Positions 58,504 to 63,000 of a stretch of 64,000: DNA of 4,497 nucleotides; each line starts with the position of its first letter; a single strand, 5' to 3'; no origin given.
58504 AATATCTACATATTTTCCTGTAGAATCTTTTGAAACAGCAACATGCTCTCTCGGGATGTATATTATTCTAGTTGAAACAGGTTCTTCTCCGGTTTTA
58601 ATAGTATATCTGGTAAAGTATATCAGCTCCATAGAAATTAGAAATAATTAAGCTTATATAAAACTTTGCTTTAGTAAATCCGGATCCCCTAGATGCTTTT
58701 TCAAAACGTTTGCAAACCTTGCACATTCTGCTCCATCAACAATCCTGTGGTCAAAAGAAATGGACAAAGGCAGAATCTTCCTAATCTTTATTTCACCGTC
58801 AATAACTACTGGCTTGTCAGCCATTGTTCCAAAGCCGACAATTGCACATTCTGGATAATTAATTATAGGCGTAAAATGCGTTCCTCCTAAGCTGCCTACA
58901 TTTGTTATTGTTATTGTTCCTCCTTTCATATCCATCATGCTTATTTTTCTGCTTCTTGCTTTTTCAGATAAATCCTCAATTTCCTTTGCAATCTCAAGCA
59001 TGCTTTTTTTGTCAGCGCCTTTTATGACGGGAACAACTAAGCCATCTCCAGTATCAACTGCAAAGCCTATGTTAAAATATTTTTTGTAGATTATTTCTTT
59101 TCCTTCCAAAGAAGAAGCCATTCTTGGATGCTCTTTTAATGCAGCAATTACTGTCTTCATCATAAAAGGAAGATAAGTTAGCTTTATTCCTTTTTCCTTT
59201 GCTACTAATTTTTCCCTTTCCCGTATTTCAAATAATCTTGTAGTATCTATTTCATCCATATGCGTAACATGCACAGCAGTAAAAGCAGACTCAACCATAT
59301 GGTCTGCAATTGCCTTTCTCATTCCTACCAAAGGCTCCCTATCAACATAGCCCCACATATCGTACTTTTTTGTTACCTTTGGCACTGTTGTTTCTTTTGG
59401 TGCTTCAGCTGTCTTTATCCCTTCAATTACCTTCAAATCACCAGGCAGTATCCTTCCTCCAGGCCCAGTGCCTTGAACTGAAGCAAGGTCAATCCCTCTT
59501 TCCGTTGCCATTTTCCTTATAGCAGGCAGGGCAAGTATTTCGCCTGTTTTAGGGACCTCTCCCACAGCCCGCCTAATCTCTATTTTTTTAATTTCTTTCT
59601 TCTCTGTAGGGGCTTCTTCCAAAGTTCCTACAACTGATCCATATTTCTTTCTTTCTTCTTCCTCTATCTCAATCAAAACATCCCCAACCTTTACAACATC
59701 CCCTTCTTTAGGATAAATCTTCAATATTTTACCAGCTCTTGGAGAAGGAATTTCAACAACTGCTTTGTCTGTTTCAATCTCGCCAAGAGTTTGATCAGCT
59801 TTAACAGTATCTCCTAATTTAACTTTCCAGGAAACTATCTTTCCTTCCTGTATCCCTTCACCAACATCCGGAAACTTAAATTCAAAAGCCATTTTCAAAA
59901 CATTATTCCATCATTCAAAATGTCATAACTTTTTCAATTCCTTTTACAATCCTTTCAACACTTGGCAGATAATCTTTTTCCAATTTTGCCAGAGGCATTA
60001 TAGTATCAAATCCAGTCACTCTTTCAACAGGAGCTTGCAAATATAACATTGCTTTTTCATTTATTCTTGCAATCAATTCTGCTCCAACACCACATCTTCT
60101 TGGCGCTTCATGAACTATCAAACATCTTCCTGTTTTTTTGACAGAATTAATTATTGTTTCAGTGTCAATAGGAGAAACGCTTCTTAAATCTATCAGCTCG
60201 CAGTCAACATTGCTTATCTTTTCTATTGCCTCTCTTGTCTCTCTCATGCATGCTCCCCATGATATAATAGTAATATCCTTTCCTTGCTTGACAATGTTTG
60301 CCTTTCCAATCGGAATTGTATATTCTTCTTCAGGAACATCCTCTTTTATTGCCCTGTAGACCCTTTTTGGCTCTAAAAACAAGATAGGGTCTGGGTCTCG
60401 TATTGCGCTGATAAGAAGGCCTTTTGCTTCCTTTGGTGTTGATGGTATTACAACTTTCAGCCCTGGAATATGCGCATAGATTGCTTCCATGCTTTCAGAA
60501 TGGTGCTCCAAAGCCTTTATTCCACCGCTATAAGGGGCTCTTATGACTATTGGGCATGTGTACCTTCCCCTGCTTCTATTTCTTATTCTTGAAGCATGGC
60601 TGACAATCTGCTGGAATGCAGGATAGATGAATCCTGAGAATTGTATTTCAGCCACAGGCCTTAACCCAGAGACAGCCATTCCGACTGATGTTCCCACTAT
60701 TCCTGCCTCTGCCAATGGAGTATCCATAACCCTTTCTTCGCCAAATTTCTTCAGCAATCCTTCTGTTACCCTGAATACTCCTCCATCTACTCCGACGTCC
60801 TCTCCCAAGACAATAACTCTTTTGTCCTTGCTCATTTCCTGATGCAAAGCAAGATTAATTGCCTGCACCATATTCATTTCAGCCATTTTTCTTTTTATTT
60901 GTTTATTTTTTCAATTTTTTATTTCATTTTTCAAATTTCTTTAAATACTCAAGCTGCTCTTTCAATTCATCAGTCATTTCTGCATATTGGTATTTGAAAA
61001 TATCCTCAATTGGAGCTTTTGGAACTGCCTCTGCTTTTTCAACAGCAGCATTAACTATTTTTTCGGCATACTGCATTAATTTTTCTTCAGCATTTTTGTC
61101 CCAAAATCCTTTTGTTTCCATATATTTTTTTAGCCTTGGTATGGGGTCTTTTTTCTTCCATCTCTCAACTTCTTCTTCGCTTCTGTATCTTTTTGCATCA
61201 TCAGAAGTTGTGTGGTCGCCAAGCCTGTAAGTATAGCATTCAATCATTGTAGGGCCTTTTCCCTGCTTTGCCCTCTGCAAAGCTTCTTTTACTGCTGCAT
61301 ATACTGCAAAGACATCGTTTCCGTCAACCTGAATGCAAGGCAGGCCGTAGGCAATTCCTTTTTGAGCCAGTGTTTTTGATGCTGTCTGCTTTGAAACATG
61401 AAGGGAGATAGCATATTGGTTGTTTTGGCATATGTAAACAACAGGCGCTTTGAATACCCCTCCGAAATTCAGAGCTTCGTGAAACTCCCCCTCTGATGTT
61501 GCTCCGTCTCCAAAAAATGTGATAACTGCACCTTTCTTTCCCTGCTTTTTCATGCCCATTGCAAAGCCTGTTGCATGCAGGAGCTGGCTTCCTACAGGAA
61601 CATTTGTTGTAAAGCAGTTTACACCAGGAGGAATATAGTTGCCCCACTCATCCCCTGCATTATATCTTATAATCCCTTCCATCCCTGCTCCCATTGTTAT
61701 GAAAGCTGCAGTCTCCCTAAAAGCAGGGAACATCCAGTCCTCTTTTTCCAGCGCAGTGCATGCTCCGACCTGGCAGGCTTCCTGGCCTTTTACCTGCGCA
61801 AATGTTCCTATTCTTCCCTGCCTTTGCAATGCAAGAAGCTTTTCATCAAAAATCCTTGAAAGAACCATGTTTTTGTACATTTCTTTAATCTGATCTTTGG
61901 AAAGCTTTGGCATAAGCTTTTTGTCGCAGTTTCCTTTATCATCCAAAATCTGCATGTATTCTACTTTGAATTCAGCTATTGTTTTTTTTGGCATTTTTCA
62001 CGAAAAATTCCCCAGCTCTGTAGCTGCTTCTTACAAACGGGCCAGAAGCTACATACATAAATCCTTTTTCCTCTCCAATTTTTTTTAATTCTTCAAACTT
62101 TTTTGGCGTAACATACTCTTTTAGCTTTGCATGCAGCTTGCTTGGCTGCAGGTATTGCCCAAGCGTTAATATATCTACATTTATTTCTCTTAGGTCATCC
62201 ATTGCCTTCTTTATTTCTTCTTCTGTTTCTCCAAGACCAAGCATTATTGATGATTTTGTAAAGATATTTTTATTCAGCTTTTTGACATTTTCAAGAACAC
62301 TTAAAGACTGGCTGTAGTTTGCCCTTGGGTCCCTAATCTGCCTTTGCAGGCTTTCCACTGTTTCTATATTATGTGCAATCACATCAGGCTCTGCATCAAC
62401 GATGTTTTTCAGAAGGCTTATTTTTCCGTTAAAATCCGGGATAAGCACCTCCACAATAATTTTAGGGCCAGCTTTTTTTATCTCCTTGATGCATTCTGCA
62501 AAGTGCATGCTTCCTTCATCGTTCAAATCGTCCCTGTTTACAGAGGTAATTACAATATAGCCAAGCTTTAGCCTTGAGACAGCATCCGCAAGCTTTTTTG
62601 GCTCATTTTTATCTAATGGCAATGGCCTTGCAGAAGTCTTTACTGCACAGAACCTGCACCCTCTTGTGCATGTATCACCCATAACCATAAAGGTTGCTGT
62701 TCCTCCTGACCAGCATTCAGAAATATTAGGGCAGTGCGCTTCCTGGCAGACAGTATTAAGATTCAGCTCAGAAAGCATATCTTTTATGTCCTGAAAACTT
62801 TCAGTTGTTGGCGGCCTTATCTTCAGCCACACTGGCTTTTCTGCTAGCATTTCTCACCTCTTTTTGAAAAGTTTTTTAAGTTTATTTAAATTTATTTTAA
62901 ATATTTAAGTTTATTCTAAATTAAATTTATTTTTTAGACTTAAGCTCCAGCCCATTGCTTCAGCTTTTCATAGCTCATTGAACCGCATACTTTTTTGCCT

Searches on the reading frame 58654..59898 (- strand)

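Call 39: search_protein_families(library=pfam, proteins=[window:58654-59898:-], max_evalue=0.001)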
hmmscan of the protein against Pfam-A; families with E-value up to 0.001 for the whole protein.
window:58654-59898:- (414 aa): 6 families
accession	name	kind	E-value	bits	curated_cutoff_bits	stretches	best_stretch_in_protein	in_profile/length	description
PF00198.28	2-oxoacid_dh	-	1.4e-87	293.4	23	1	186-409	5-230/232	2-oxoacid dehydrogenases acyltransferase (catalytic domain)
PF00364.28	Biotin_lipoyl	-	1.9e-23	82.5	22.1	1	6-78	2-73/73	Biotin-requiring enzyme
PF02817.22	E3_binding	-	8.4e-14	51.9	23.7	1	121-155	1-35/36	e3 binding domain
PF13533.13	Biotin_lipoyl_2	-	8.2e-12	45.1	29.8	1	49-79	2-32/32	Biotin-lipoyl like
PF13437.12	HlyD_3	-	1.5e-05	26.1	22.2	0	50-83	2-35/106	HlyD family secretion protein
PF01597.25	GCV_H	-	0.00087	19.6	22.2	0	19-61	31-74/122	Glycine cleavage H-protein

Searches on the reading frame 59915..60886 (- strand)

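Call 39: search_protein_families(library=pfam, proteins=[window:59915-60886:-], max_evalue=0.001)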
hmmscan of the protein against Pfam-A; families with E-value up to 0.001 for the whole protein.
window:59915-60886:- (323 aa): 2 families
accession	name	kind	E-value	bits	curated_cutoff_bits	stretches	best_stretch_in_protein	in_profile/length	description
PF02779.29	Transket_pyr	-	8.5e-47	159.5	27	1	3-178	2-173/174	Transketolase, pyrimidine binding domain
PF02780.25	Transketolase_C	-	2.6e-38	131.1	25.9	1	194-313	1-124/124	Transketolase, C-terminal domain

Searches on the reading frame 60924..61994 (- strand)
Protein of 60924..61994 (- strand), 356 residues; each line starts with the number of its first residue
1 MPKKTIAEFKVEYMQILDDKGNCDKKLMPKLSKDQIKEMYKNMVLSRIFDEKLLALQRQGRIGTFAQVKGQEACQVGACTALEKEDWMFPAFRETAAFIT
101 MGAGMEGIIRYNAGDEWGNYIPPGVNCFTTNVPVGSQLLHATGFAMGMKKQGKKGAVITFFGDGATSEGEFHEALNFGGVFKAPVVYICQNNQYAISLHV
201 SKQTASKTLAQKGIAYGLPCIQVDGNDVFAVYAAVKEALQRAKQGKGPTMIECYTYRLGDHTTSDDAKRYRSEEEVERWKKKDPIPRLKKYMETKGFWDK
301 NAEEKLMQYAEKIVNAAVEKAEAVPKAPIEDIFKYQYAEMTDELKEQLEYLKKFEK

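Call 39: search_protein_families(library=pfam, proteins=[window:60924-61994:-], max_evalue=0.001)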
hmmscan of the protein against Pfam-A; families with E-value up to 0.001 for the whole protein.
window:60924-61994:- (356 aa): 4 families
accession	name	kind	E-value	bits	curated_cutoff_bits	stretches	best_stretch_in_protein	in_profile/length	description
PF00676.26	E1_dh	-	1.2e-92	310.6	22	1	40-329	1-299/300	Dehydrogenase E1 component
PF13292.11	DXP_synthase_N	-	3.3e-07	30.3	21.2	1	138-201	117-180/274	1-deoxy-D-xylulose-5-phosphate synthase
PF00456.26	Transketolase_N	-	7.8e-06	25.5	22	1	157-255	147-243/334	Transketolase, thiamine diphosphate binding domain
PF02775.26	TPP_enzyme_C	-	8.7e-05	22.8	21.9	1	141-253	33-151/151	Thiamine pyrophosphate enzyme, C-terminal TPP binding domain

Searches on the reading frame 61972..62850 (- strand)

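Call 39: search_protein_families(library=pfam, proteins=[window:61972-62850:-], max_evalue=0.001)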
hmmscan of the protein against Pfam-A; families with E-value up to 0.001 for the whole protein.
window:61972-62850:- (292 aa): 2 families
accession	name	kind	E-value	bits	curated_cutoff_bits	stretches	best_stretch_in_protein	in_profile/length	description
PF04055.27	Radical_SAM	-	8.1e-23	81.8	29.5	1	56-220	2-166/166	Radical SAM superfamily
PF16881.10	LIAS_N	-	2.1e-08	35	27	1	6-40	62-96/96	N-terminal domain of lipoyl synthase of Radical_SAM family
